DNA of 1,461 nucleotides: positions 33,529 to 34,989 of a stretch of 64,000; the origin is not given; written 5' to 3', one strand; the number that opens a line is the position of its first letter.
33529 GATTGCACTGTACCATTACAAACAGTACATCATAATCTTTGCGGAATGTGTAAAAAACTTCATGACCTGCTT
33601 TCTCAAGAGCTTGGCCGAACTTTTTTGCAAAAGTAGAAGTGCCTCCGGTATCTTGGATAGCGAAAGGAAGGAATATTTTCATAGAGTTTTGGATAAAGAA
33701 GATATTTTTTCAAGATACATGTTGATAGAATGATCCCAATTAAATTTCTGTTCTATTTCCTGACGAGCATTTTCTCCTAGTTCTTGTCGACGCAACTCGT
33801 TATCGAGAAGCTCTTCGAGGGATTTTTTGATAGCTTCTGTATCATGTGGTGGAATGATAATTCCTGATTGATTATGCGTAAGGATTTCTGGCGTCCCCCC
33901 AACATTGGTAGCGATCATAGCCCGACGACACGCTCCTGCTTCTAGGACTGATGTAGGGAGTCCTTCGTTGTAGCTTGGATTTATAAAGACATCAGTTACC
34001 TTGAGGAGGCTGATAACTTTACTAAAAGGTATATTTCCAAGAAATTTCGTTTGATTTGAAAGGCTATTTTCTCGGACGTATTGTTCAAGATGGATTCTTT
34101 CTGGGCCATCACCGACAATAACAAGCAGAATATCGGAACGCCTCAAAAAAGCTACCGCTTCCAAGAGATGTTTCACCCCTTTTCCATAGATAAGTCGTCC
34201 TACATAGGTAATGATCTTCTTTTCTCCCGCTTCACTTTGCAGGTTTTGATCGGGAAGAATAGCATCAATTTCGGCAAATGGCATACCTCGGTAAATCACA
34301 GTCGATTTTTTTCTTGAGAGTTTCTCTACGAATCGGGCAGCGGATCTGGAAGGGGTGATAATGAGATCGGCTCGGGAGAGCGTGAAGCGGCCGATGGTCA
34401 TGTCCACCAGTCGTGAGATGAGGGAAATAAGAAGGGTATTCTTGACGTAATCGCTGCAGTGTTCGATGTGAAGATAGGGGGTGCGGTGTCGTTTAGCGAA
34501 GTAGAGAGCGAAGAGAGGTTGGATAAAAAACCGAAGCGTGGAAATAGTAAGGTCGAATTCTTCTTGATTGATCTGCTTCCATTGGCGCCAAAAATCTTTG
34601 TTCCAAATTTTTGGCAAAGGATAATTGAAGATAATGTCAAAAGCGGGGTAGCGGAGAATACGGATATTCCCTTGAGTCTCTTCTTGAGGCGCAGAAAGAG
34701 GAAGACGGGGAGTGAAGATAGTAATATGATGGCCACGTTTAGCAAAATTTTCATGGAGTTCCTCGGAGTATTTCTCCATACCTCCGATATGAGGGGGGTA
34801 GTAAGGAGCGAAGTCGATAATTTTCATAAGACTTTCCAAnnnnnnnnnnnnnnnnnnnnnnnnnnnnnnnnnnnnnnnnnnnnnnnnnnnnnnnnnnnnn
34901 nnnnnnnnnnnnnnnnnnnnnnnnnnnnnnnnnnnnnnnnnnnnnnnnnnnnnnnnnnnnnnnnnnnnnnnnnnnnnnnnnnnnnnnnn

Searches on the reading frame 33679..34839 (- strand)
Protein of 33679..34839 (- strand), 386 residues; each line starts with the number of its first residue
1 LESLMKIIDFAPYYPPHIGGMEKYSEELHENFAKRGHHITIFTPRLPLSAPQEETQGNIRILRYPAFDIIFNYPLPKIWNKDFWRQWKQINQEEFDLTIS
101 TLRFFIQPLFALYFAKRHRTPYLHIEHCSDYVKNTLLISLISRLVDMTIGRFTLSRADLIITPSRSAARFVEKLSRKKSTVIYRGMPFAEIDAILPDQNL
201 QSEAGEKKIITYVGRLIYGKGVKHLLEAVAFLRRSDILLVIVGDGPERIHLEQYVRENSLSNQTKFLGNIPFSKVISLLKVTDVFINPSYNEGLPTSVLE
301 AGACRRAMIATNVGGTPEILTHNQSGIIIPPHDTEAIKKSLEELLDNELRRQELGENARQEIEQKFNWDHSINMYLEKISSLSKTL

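Call 7: search_protein_families(library=pfam, proteins=[window:33679-34839:-], max_evalue=0.001)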
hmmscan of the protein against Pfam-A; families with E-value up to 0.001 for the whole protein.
window:33679-34839:- (386 aa): 7 families
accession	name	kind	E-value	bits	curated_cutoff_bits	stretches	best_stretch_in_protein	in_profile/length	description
PF00534.26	Glycos_transf_1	-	2.8e-42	144.6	26.4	1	203-360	11-171/172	Glycosyl transferases group 1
PF13692.12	Glyco_trans_1_4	-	3.5e-33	115.3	27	1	208-347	2-142/142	Glycosyl transferases group 1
PF13439.12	Glyco_transf_4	-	2.9e-20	73.4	28.5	1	18-185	1-165/170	Glycosyltransferase Family 4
PF13579.12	Glyco_trans_4_4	-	5e-14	53.4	29.7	1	19-175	1-146/158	Glycosyl transferase 4-like domain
PF13524.12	Glyco_trans_1_2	-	1e-09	38.9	25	1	233-375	10-142/144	Glycosyl transferase-like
PF20706.3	GT4-conflict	-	7.2e-06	25.7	26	1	187-372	173-382/385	Family 4 Glycosyltransferase in conflict systems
PF00982.27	Glyco_transf_20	-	7.1e-05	22.2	32.5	0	269-363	359-456/473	Glycosyltransferase family 20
